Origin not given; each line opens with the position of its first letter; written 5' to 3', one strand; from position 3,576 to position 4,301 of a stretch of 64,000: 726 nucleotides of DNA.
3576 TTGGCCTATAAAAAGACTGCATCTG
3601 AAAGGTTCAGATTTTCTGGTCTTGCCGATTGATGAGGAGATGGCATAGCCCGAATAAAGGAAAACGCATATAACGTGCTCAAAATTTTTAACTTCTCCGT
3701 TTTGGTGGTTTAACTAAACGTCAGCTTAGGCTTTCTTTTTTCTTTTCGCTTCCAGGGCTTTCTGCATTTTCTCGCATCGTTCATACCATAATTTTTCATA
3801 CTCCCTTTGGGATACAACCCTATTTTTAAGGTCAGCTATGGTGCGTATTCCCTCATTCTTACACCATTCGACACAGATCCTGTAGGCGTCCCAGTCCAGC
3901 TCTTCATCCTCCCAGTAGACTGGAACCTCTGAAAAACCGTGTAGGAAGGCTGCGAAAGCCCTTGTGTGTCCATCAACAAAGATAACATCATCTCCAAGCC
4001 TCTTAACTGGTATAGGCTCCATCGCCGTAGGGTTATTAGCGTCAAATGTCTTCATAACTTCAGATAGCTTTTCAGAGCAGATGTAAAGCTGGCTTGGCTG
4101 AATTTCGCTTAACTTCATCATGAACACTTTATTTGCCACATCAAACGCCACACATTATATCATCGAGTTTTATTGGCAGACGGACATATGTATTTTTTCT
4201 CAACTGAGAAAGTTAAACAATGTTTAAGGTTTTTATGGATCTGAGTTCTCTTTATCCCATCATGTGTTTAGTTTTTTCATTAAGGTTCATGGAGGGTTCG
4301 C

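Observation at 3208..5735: Decayed integrated element at tRNA-Ser whose split integrase re-joins in frame across a 13-bp att repeat (SSV-type partition)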

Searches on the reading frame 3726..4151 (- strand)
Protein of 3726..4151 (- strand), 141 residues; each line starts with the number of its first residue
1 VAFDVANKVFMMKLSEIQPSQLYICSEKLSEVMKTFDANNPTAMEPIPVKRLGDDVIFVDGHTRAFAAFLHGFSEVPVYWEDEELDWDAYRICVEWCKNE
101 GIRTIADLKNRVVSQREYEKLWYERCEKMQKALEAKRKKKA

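Call 8: search_protein_families(library=pfam, max_evalue=0.1, proteins=[window:3729-4151:-])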
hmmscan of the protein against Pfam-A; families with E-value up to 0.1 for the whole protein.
seq(141 aa): 0 families

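Call 9: search_protein_families(library=ncbifam, max_evalue=0.1, proteins=[window:3729-4151:-])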
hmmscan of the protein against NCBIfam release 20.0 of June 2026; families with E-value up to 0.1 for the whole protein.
seq(141 aa): 0 families

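Call 21: find_encoding_contigs(protein=window:3726-4151:-, flank=10000, max_places=10)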
Protein window:3726-4151:- (141 aa): 11 contigs read that carry it; 10 places shown.
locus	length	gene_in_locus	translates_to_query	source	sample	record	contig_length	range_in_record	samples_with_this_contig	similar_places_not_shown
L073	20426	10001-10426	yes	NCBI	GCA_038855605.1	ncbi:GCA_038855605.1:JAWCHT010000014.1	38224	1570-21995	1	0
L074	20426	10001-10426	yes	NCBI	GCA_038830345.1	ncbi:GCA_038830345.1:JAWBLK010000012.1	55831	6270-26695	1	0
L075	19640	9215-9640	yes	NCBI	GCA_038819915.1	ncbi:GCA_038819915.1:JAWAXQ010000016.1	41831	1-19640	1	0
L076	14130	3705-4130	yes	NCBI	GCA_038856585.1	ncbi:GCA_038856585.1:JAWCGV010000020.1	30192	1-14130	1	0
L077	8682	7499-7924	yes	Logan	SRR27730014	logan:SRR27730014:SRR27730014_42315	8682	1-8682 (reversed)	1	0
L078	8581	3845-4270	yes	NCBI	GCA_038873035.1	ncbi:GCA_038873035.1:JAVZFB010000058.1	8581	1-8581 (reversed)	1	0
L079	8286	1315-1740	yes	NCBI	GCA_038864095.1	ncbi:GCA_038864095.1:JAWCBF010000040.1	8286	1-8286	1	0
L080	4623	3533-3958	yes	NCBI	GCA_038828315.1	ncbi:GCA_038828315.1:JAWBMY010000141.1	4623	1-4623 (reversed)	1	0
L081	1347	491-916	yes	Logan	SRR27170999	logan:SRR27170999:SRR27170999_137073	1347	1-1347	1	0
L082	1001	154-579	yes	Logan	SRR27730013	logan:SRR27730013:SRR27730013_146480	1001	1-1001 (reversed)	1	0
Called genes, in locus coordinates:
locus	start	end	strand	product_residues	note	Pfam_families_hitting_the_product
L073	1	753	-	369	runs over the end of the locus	PF02926:THUMP, PF14419:SPOUT_MTase_2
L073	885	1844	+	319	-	PF02272:DHHA1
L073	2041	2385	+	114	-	-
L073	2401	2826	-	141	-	PF04027:DUF371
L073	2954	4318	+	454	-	PF02878:PGM_PMM_I, PF02879:PGM_PMM_II, PF02880:PGM_PMM_III, PF00408:PGM_PMM_IV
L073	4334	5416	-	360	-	PF26356:Pelota_N, PF03465:eRF1_3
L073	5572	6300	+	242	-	PF17746:SfsA_N, PF03749:SfsA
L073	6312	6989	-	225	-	PF04252:SFM1-like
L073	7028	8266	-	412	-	-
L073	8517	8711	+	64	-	-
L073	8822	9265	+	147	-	PF16795:Phage_integr_3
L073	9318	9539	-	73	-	-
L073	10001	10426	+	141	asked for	-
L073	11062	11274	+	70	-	PF08271:Zn_Ribbon_TF (weak)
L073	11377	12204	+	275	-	PF00994:MoCF_biosynth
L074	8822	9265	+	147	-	PF16795:Phage_integr_3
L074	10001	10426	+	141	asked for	-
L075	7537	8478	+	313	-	PF17746:SfsA_N, PF03749:SfsA, PF16795:Phage_integr_3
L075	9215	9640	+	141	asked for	-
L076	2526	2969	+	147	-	PF16795:Phage_integr_3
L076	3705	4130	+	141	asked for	-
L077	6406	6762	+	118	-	PF16795:Phage_integr_3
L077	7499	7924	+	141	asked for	-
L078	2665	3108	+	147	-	PF16795:Phage_integr_3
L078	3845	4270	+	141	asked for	-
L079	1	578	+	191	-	PF03749:SfsA, PF16795:Phage_integr_3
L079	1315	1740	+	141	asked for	-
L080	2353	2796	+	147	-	PF16795:Phage_integr_3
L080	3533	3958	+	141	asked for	-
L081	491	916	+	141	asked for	-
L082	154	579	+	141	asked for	-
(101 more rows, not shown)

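Call 39: search_protein_families(library=phrogs, max_evalue=0.01, proteins=[window:3729-4151:-])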
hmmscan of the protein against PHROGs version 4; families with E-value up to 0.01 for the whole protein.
seq(141 aa): 0 families

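Call 40: search_solved_structures(query=window:3729-4151:-, max_evalue=10)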
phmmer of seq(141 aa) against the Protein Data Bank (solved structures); distinct sequences matched with E-value up to 10: 7.
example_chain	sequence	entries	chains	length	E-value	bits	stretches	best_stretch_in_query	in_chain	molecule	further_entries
7bnk_A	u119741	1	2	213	0.18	15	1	19-83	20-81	ParB family protein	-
7bnr_A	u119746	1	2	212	0.28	14.4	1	21-83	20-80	ParB family protein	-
7o0n_A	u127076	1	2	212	0.35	14.1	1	19-83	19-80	ParB family protein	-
1vz0_A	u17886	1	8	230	0.54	13.4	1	25-92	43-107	Chromosome-partitioning protein Spo0J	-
4mad_A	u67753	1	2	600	0.95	12.7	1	53-86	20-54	Beta-galactosidase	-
3cei_A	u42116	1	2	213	0.95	12.7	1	32-113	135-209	Superoxide dismutase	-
3ba3_A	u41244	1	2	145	1.7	11.8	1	14-49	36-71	Pyridoxamine 5'-phosphate oxidase-like protein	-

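Call 54: find_homologous_proteins(query=window:3729-4151:-, max_evalue=0.001)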
Query seq(141 aa) (141 aa): 859 proteins with E <= 0.001 among 869 candidates; the best 120 are listed.
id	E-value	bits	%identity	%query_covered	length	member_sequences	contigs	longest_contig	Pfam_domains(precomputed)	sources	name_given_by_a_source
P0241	3.7e-84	298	100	93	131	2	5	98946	-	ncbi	ncbi:MAG: ParB/Srx family N-terminal domain-containing protein [Candidatus Bathyarchaeia archaeon]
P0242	7.5e-78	277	88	96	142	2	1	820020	-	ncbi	ncbi:MAG: hypothetical protein QXR89_00510 [Candidatus Bathyarchaeia archaeon]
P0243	9.2e-74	264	84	99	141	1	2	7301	-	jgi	jgi:hypothetical protein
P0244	1.0e-72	261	86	94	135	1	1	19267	-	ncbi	ncbi:MAG: ParB/Srx family N-terminal domain-containing protein [Candidatus Bathyarchaeia archaeon]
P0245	6.6e-72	258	84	95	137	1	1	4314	-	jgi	jgi:hypothetical protein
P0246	4.3e-71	255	87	91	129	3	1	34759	-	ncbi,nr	ncbi:hypothetical protein KEJ43_02720 [Candidatus Bathyarchaeota archaeon]|nr:hypothetical protein [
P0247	6.2e-71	255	80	96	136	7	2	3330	-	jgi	-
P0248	9.5e-71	254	87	92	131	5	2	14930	-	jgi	jgi:hypothetical protein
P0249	1.2e-70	254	82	91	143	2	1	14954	-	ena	-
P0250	2.2e-70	253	86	92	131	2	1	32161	-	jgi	jgi:hypothetical protein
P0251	3.7e-70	252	78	99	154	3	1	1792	-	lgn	-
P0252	2.7e-69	249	81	96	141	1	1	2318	-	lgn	-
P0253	1.3e-68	247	77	96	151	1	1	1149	-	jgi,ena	-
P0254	1.3e-68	247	87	86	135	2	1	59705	-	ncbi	ncbi:MAG: hypothetical protein QXQ85_01455 [Candidatus Bathyarchaeia archaeon]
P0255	1.8e-68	247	79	94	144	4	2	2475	-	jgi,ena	-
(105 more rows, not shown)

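Call 56: find_encoding_contigs(protein=P0242, flank=10000, max_places=2)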
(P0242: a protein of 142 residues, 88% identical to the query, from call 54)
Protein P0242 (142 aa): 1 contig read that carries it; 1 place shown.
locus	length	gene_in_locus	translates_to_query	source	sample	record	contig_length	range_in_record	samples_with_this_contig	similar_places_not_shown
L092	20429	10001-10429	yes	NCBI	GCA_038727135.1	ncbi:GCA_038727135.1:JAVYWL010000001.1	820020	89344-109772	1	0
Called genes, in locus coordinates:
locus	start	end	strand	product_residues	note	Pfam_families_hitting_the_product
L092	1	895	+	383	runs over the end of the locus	PF13183:Fer4_8 (weak), PF02754:CCG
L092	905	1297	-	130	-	PF01050:MannoseP_isomer (weak), PF00190:Cupin_1, PF07883:Cupin_2, PF02311:AraC_binding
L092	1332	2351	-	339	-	PF01081:Aldolase, PF00903:Glyoxalase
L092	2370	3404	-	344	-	PF00294:PfkB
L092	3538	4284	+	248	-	PF02525:Flavodoxin_2, PF03358:FMN_red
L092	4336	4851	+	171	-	PF12797:Fer4_2 (weak), PF13247:Fer4_11, PF12838:Fer4_7 (weak), PF13187:Fer4_9 (weak), PF25160:LdpA_Fe-S-bd, PF00037:Fer4, PF12797:Fer4_2 (weak), PF12837:Fer4_6, +3 more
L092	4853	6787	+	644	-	PF02730:AFOR_N, PF01314:AFOR_C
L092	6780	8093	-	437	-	PF01266:DAO (faint), PF07992:Pyr_redox_2, PF13450:NAD_binding_8 (faint), PF13738:Pyr_redox_3, PF00070:Pyr_redox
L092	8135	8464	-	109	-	PF02597:ThiS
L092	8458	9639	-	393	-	PF00155:Aminotran_1_2, PF00266:Aminotran_5 (weak), PF01041:DegT_DnrJ_EryC1, PF01212:Beta_elim_lyase (weak), PF12897:Asp_aminotransf (weak)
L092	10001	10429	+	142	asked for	-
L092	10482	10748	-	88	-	PF01938:TRAM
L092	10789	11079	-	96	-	PF21473:OB_Ssb-like, PF01336:tRNA_anti-codon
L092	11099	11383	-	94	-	PF01938:TRAM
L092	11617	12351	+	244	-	PF00005:ABC_tran, PF02463:SMC_N (faint)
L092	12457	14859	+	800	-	PF10633:NPCBM_assoc (faint)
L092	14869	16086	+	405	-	PF12704:MacB_PCD, PF02687:FtsX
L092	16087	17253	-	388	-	PF04893:Yip1 (weak)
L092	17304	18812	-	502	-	PF08541:ACP_syn_III_C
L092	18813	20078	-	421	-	PF00108:Thiolase_N, PF02803:Thiolase_C, PF22691:Thiolase_C_1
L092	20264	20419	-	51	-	-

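Call 57: find_encoding_contigs(protein=P0246, flank=10000, max_places=2)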
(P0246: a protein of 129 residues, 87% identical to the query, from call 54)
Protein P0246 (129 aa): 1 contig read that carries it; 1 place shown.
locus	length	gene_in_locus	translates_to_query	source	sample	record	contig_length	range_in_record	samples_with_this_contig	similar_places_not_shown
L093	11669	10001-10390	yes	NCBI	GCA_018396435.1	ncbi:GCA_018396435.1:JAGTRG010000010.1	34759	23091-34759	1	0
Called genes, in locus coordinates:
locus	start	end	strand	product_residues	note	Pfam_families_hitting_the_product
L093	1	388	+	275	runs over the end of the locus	PF00950:ABC-3, PF01032:FecCD (weak)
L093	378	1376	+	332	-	PF01297:ZnuA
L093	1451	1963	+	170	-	-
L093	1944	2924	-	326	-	PF00389:2-Hacid_dh, PF00670:AdoHcyase_NAD (faint), PF02826:2-Hacid_dh_C, PF07991:KARI_N (weak)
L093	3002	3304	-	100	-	-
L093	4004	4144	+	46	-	-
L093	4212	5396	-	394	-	PF01904:DUF72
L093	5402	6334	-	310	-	PF01904:DUF72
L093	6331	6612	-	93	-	-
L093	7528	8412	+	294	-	PF04909:Amidohydro_2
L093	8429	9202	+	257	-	PF02633:Creatininase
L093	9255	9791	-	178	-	-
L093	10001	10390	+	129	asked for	-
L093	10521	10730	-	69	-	-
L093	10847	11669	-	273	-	PF07690:MFS_1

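Call 60: list_cluster_members(proteins=[P0241, P0244, P0254, P0242])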
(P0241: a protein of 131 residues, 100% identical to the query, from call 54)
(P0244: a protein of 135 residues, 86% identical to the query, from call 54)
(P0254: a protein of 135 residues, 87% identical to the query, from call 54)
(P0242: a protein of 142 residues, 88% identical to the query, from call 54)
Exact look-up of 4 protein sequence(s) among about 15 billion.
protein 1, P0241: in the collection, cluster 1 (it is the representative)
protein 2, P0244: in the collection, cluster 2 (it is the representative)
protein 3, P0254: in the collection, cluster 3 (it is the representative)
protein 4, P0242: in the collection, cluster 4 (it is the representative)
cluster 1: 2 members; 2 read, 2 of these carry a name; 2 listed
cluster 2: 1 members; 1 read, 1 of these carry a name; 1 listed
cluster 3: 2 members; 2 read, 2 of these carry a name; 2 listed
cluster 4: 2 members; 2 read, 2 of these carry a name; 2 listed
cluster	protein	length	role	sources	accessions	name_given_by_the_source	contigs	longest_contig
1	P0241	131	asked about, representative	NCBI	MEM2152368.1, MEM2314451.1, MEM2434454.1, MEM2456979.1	MAG: ParB/Srx family N-terminal domain-containing protein [Candidatus Bathyarchaeia ...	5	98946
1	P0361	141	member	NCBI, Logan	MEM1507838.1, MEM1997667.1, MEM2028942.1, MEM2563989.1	MAG: ParB/Srx family N-terminal domain-containing protein [Candidatus Bathyarchaeia ...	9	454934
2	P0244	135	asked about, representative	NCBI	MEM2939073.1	MAG: ParB/Srx family N-terminal domain-containing protein [Candidatus Bathyarchaeia ...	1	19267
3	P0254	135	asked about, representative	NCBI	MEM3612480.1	MAG: hypothetical protein QXQ85_01455 [Candidatus Bathyarchaeia archaeon]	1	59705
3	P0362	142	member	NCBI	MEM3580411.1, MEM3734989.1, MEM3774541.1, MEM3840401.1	MAG: hypothetical protein QXH40_00120 [Candidatus Bathyarchaeia archaeon]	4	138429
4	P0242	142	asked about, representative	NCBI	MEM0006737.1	MAG: hypothetical protein QXR89_00510 [Candidatus Bathyarchaeia archaeon]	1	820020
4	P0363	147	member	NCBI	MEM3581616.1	MAG: hypothetical protein QXQ64_10245, partial [Candidatus Bathyarchaeia archaeon]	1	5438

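Call 61: find_encoding_contigs(protein=P0250, flank=8000, max_places=2)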
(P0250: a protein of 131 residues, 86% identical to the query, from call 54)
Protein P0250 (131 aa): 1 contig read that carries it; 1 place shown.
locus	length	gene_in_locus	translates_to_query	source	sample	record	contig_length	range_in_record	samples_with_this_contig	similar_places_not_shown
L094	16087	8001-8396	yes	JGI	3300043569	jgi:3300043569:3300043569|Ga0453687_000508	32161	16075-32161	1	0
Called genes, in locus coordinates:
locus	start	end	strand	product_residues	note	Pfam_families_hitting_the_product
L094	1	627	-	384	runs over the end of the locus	PF07431:DUF1512, PF23542:DUF1512_C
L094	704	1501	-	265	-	PF01925:TauE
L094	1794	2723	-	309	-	-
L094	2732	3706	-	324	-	-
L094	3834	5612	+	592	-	PF13520:AA_permease_2, PF00324:AA_permease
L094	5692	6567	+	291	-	-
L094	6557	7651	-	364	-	-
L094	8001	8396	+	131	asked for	-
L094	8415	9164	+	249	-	-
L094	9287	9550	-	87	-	PF01938:TRAM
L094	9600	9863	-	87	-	PF21473:OB_Ssb-like, PF01336:tRNA_anti-codon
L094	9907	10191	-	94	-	PF01938:TRAM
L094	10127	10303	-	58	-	-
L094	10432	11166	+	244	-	PF00005:ABC_tran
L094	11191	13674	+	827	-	PF10633:NPCBM_assoc (faint)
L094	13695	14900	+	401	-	PF12704:MacB_PCD, PF02687:FtsX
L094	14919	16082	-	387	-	PF04893:Yip1 (faint)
